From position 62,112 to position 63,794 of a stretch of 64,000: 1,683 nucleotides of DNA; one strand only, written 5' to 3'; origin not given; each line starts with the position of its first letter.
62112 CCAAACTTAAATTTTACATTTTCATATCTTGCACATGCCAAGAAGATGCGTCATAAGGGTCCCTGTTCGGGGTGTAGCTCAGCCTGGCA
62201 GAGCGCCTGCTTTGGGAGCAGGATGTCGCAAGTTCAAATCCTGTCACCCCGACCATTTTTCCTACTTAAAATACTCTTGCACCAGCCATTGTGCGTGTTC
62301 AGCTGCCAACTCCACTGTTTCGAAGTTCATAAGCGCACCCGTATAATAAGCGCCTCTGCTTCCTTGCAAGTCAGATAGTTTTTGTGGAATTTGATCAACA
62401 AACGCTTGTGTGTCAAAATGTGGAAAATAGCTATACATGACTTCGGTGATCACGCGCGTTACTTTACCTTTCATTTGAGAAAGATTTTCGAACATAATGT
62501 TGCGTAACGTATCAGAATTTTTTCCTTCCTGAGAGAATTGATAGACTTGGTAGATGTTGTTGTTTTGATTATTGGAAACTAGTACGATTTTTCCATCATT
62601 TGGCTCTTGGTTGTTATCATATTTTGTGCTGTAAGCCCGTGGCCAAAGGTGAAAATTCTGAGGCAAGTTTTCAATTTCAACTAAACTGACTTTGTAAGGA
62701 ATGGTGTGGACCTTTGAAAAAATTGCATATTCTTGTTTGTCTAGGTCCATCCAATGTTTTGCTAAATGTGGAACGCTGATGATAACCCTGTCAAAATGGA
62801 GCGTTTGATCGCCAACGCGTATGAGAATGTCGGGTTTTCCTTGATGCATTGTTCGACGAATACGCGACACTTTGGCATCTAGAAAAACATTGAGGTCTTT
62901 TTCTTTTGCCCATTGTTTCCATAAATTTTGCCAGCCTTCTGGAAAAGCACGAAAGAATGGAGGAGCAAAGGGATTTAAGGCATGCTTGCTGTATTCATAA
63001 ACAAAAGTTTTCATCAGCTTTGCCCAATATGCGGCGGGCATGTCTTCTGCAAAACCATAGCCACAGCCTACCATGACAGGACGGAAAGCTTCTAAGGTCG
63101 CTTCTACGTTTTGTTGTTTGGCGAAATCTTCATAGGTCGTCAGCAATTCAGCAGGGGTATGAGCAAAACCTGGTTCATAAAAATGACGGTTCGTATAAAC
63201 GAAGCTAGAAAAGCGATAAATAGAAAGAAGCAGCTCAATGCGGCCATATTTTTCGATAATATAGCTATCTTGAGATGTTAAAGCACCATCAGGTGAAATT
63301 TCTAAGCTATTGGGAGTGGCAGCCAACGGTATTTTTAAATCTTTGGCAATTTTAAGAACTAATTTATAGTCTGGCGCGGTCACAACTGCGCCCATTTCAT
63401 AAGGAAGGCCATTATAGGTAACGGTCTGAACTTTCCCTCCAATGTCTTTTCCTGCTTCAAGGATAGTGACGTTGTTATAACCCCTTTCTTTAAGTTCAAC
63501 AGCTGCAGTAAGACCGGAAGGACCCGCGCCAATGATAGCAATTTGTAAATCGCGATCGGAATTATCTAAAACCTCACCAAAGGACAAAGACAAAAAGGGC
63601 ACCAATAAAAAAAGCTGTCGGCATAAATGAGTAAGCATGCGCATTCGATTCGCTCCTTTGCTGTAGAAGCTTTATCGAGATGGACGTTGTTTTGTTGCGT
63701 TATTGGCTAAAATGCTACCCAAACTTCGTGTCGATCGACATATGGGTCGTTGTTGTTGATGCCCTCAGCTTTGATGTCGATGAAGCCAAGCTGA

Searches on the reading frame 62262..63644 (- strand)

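Call 37: search_protein_families(library=pfam, proteins=[window:62262-63644:-], max_evalue=0.00001)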
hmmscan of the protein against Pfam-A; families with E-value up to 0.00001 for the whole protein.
window:62262-63644:- (460 aa): 5 families
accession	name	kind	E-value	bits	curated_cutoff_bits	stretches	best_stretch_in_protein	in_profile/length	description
PF01593.30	Amino_oxidase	-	8.2e-20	71.9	19.8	1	43-292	2-255/443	Flavin containing amine oxidoreductase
PF13450.12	NAD_binding_8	-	2e-12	47.6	21.9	1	37-102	1-67/68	NAD(P)-binding Rossmann-like domain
PF01266.30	DAO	-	6.9e-08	32.8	27.9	1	35-70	2-37/353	FAD dependent oxidoreductase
PF03486.20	HI0933_like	-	2e-06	27.9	50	0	34-73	2-40/244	HI0933-like protein Rossmann domain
PF13738.12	Pyr_redox_3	-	2.7e-06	27.3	30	1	37-66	2-31/305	Pyridine nucleotide-disulphide oxidoreductase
